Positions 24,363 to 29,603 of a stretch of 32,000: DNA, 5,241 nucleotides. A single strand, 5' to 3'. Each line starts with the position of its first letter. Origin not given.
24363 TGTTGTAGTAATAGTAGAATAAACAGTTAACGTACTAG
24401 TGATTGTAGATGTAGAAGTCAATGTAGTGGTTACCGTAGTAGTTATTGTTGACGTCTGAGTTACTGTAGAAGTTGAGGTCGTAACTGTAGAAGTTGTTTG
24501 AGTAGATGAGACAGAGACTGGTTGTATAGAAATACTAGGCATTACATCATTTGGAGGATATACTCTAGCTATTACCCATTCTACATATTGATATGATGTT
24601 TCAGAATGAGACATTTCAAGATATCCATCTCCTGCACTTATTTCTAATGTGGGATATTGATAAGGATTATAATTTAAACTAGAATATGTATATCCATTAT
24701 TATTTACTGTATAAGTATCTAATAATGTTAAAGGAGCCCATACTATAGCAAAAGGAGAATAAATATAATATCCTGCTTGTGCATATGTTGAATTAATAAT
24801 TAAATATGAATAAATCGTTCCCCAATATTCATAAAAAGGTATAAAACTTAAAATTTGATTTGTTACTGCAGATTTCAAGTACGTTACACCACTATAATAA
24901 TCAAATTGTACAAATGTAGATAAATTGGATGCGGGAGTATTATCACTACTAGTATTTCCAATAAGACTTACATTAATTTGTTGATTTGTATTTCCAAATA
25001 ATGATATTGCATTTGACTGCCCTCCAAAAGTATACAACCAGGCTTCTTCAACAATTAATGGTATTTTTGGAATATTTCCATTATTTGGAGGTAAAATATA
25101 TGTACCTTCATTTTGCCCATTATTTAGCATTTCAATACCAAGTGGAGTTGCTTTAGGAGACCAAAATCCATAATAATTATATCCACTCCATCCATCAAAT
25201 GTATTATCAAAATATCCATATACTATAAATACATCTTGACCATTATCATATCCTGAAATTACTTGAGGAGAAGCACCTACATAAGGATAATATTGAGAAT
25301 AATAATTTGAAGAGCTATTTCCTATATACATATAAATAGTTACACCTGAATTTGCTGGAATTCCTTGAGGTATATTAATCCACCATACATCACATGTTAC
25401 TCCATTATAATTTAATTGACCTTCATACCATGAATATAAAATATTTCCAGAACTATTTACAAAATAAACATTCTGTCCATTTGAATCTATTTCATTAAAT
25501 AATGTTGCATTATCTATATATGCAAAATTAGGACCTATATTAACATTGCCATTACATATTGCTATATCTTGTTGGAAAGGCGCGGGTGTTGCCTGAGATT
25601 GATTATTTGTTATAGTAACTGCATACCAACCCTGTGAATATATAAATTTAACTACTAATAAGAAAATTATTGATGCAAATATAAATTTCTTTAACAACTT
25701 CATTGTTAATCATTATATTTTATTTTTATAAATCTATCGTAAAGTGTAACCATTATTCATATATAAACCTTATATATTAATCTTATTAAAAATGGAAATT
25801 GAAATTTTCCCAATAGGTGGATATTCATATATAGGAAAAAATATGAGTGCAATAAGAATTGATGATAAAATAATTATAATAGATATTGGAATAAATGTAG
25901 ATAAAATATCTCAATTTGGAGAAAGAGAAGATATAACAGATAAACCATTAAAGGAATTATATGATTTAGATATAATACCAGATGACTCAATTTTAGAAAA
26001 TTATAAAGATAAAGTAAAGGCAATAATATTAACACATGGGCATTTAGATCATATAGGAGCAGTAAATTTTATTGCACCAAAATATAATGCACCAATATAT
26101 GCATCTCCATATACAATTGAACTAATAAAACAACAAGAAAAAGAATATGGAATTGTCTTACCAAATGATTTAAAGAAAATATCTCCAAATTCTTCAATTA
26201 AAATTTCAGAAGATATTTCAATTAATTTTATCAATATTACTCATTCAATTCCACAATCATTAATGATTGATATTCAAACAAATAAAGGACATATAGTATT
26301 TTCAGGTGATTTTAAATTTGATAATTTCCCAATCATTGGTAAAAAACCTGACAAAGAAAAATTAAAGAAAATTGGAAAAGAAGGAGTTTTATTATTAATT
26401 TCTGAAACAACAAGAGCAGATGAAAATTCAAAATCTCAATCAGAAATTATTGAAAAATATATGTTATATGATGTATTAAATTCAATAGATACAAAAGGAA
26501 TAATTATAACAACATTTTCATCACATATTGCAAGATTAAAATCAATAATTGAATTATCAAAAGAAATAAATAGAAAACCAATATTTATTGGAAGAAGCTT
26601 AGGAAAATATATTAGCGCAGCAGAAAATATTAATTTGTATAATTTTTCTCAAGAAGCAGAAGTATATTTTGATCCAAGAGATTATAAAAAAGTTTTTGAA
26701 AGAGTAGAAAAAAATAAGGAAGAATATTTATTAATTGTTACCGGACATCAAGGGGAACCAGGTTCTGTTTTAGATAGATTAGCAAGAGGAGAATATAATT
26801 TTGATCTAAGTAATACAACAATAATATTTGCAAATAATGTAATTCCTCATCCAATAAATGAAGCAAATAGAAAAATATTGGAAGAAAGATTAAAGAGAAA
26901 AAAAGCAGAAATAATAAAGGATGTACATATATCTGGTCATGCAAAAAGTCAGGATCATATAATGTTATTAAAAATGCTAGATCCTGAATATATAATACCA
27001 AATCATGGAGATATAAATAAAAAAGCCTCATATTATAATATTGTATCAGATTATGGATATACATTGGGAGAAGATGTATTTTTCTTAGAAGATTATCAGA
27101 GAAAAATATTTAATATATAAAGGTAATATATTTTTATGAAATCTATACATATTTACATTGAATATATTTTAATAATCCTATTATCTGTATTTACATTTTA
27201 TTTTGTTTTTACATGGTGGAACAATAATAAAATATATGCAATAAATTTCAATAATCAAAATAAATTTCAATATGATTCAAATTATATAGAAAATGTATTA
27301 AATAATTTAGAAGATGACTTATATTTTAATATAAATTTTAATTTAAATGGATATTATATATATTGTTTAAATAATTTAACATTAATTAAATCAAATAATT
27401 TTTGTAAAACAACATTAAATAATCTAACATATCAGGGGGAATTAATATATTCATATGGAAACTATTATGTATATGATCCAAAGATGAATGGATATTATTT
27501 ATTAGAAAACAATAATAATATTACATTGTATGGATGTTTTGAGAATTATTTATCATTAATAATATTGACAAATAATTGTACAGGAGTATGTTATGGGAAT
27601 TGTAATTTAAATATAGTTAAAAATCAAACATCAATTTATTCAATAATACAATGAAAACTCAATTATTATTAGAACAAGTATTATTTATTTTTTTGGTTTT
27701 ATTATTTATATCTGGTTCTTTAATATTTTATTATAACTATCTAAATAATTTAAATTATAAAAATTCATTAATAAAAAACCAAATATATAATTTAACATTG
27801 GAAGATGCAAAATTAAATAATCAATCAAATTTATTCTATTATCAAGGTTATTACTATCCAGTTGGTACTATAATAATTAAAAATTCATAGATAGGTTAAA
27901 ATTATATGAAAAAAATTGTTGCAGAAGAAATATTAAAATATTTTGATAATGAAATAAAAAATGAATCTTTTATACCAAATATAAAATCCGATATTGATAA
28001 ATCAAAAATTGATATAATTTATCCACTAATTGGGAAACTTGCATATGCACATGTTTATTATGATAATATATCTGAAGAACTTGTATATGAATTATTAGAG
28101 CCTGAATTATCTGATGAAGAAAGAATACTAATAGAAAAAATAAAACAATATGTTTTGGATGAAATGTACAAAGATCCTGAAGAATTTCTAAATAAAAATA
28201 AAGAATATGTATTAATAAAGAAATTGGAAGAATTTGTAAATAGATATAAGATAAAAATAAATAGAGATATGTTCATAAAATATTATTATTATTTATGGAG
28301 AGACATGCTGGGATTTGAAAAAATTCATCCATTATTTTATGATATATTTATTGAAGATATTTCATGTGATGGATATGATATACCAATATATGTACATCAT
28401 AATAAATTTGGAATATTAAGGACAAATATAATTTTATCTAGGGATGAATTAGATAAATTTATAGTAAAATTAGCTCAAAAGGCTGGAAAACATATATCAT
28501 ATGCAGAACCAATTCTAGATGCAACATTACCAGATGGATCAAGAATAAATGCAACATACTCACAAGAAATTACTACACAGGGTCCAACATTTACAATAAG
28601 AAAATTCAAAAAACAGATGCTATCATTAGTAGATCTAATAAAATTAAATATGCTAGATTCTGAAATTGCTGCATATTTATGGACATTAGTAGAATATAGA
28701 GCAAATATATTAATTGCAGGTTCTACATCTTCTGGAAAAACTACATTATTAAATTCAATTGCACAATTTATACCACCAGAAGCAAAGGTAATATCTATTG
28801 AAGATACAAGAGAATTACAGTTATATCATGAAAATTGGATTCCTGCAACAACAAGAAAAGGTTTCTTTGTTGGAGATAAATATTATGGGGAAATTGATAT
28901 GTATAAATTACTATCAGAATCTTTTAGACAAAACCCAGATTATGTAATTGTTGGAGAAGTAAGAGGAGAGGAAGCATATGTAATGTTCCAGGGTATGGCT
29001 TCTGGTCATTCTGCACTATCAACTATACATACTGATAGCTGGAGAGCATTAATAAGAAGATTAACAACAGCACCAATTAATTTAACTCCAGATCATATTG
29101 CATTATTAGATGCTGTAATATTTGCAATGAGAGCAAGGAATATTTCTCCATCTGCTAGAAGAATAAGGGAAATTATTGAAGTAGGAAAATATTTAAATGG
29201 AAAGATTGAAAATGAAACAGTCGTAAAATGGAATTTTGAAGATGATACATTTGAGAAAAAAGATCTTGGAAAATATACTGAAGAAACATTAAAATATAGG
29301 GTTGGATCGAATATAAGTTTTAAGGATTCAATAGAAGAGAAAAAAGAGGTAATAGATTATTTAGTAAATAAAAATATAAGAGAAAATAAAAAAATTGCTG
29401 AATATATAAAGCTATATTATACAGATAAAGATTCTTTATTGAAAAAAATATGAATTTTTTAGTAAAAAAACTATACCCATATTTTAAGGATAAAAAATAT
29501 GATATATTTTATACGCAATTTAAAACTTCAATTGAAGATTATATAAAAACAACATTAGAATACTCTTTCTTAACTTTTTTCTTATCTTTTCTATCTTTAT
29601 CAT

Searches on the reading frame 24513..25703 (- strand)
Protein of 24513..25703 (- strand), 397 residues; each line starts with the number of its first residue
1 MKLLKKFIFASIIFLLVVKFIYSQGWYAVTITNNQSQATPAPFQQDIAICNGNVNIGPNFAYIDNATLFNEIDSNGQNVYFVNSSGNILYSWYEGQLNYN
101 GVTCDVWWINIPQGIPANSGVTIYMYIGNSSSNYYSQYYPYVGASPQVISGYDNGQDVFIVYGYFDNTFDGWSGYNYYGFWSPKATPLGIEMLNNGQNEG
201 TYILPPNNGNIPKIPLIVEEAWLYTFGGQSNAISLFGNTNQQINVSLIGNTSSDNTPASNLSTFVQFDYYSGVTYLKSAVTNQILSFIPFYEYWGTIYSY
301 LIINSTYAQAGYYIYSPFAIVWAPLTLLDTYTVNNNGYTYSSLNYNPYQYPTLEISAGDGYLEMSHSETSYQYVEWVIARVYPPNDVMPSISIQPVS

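Call 48: predict_structure(alignment_id=A2)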
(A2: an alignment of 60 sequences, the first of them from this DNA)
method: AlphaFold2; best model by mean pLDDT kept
length: 397 residues; sequences in the alignment: 60
mean_pLDDT: 91.3   pTM: 0.88
mean pLDDT of the five models: 91.3, 91.2, 90.8, 88.4, 86.0
residues with pLDDT >= 90: 295; 70-90: 83; 50-70: 19; < 50: 0
segments of 3 or more residues with pLDDT < 50: none
pLDDT, mean of each block of 10 residues (from residue 1): 80 77 86 96 96 82 93 97 97 94 96 97 97 97 94 97 96 97 97 93 93 95 87 96 93 89 95 95 95 89 96 88 79 71 95 95 67 96 90 88
secondary structure, 60 per line:
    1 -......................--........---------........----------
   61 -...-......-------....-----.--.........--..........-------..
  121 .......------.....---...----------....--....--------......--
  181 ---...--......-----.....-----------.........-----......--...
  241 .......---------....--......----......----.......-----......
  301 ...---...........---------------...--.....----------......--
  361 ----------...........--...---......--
elements in order: H2-23 E26-33 E43-50 E62-64 H66-71 E79-82 E91-99 E102-111 E119-127 H134-138 E142-144 H155-158 E161-164 E173-178 E184-186 E189-194 E200-204 E216-224 E230-235 E238-244 E257-260 E263-268 E273-278 E283-289 E295-303 E307-317 E338-342 E353-358 E371-381 E390-395

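Call 51: fold_search(model_id=the predicted structure, library=pdb)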
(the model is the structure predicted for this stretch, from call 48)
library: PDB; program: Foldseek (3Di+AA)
matches with E <= 10: 1187; with E <= 0.001: 103
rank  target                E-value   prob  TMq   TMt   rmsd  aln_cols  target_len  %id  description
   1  3whu_A                3.6e-07  1.00  0.37  0.61   5.1       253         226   10  Crystal structure of ERGIC-53/MCFD2, Calcium/Man2-bound form (released 2014-01-15)
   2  1gv9                  5.3e-07  1.00  0.36  0.60   5.0       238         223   11  p58/ERGIC-53 (released 2002-02-28)
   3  4ygc_A                7.1e-07  1.00  0.39  0.63   4.8       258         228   11  Crystal structure of ERGIC-53/MCFD2, monoclinic calcium-bound form 1 (released 2016-04-06)
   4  2dup_B                7.5e-07  1.00  0.35  0.55   9.7       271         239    8  Crystal structure of VIP36 exoplasmic/lumenal domain, metal-free form (released 2007-07-24)
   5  2e6v_A                7.9e-07  1.00  0.35  0.55   7.9       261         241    8  Crystal structure of VIP36 exoplasmic/lumenal domain, Ca2+/Man3GlcNAc-bound form (released 2007-07-24)
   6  3wht_A                8.4e-07  1.00  0.32  0.57   7.7       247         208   11  Crystal structure of ERGIC-53/MCFD2, Calcium-free form (released 2014-01-15)
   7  3a4u_A                1.1e-06  1.00  0.37  0.60   5.2       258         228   11  Crystal structure of MCFD2 in complex with carbohydrate recognition domain of ERGIC-53 (released 2010-01-05)
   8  2e6v_C                1.1e-06  1.00  0.33  0.52   8.2       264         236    9  Crystal structure of VIP36 exoplasmic/lumenal domain, Ca2+/Man3GlcNAc-bound form (released 2007-07-24)
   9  8jp7_A                1.2e-06  1.00  0.37  0.45   5.3       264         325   11  Cryo-EM structure of the head region of full-length ERGIC-53 with MCFD2 (Substate B) (released 2024-04-17)
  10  8jpg_A                1.2e-06  1.00  0.37  0.32   5.5       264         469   10  Cryo-EM structure of full-length ERGIC-53 with MCFD2 (released 2024-04-17)
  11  4ygc_C                1.3e-06  1.00  0.37  0.62   5.5       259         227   10  Crystal structure of ERGIC-53/MCFD2, monoclinic calcium-bound form 1 (released 2016-04-06)
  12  4gkx_A                1.4e-06  1.00  0.37  0.60   4.9       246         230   12  Crystal structure of a carbohydrate-binding domain (released 2013-06-05)
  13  1avb_A                1.7e-06  1.00  0.34  0.56   8.2       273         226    8  ARCELIN-1 FROM PHASEOLUS VULGARIS L (released 1998-10-14)
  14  1r1z_A                2.2e-06  1.00  0.36  0.55   5.2       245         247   11  The Crystal structure of the Carbohydrate recognition domain of the glycoprotein sorting receptor p58/ERGIC-53 reveals (released 2003-12-16)
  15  8jp4_B                2.3e-06  1.00  0.38  0.47   5.4       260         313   10  Cryo-EM structure of the head region of full-length ERGIC-53 with MCFD2 (form A) (released 2024-04-17)
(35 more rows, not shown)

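Call 65: fold_search(model_id=the predicted structure, library=viral)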
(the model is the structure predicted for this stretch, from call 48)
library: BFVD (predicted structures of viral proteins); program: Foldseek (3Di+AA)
matches with E <= 10: 1138; with E <= 0.001: 77
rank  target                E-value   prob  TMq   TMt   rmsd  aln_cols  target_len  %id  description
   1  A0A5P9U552            3.9e-33  1.00  0.67  0.23   9.2       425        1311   37  (no name in the UniProt tables at hand)
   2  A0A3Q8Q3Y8            1.9e-17  1.00  0.56  0.40   6.9       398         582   24  DUF2341 domain-containing protein [Sulfolobales Beppu rod-shaped virus 1]
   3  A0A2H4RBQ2            3.6e-15  1.00  0.54  0.56   5.4       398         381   20  Signal peptide protein [Sulfolobus ellipsoid virus 1]
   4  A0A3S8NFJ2            1.7e-12  1.00  0.49  0.48   7.4       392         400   15  Putative viral structural protein [Sulfolobus polyhedral virus 2]
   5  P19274                2.1e-12  1.00  0.36  0.39   8.4       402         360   16  Viral protein TPX [Thermoproteus tenax virus 1 (strain KRA1)]
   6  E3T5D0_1              5.0e-11  1.00  0.54  0.30   5.6       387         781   12  DUF2341 domain-containing protein [Cafeteria roenbergensis virus (strain BV-PW1)]
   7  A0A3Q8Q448            2.5e-09  1.00  0.44  0.48   9.5       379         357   15  Putative viral structural protein [Sulfolobus polyhedral virus 2]
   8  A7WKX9                1.6e-07  1.00  0.32  0.10  23.7       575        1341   11  Laminin G domain-containing protein [Betalipothrixvirus puteoliense]
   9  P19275                1.6e-07  1.00  0.28  0.24  15.8       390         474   16  Viral protein TPX [Thermoproteus tenax virus 1 (strain VT3)]
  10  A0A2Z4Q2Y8            5.9e-07  1.00  0.31  0.23  17.8       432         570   10  (no name in the UniProt tables at hand)
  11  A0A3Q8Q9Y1            7.4e-07  1.00  0.31  0.28  15.5       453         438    9  Putative lectin [Sulfolobales Beppu filamentous virus 3]
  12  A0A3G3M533            1.5e-06  1.00  0.27  0.17  19.8       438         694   10  Esterase [Arthrobacter phage Seahorse]
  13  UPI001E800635         2.3e-06  1.00  0.36  0.35   5.1       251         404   12  (no name look-up for this kind of identifier)
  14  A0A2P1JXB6            3.6e-06  1.00  0.34  0.60   5.2       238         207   10  DUF7257 domain-containing protein [Rhodococcus phage Finch]
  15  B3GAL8                4.5e-06  1.00  0.41  0.20   7.4       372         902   13  AMDV3_2 [uncultured virus]
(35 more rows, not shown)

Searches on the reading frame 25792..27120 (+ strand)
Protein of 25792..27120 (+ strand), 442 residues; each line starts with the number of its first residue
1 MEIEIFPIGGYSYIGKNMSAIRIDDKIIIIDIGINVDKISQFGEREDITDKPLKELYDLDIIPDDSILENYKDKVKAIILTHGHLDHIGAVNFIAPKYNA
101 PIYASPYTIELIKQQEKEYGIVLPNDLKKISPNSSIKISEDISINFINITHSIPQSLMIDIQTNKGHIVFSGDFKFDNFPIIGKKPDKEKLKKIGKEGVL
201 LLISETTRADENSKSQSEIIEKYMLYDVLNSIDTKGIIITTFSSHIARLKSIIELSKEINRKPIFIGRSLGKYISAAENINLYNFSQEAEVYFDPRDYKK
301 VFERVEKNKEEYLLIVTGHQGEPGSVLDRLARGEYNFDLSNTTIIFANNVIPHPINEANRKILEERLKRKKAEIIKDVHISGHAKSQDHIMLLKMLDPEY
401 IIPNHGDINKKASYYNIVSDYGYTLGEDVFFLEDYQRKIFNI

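Call 53: search_protein_families(library=pfam, proteins=[window:25792-27120:+], max_evalue=0.001)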
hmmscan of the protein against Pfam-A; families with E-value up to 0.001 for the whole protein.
window:25792-27120:+ (442 aa): 4 families
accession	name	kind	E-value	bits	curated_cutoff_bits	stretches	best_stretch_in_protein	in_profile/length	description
PF22505.1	RNase_J_b_CASP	-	4.8e-19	68.8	27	1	236-359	3-120/126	Ribonuclease J, beta-CASP domain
PF00753.33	Lactamase_B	-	6.5e-12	46.2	22.7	1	17-180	7-156/196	Metallo-beta-lactamase superfamily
PF12706.13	Lactamase_B_2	-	3e-10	40.5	27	1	73-175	27-144/200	Beta-lactamase superfamily domain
PF07521.17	RMMBL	-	1.2e-09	38.4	21.6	1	371-413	5-47/63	Zn-dependent metallo-hydrolase RNA specificity domain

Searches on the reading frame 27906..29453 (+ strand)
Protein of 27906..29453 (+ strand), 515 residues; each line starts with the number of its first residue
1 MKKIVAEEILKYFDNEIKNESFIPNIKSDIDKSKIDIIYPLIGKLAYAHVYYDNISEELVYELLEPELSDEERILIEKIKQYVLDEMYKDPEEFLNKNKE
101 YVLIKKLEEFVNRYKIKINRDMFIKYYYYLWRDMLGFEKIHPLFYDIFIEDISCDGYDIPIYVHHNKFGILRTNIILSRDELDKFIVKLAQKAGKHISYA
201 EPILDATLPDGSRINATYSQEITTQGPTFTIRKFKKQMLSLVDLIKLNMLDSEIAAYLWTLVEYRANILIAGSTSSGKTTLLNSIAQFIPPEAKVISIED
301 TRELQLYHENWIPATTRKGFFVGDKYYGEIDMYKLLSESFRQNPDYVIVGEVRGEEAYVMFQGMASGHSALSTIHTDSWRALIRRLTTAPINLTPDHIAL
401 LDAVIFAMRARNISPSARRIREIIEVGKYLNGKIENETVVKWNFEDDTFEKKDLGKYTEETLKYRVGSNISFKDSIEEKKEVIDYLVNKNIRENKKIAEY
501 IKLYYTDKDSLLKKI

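Call 53: search_protein_families(library=pfam, proteins=[window:27906-29453:+], max_evalue=0.001)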
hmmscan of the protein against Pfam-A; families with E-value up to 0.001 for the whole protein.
window:27906-29453:+ (515 aa): 1 family
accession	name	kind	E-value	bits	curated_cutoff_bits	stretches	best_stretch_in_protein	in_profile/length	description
PF00437.27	T2SSE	-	4.1e-35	121.6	24.9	1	197-392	66-261/370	Type II/IV secretion system protein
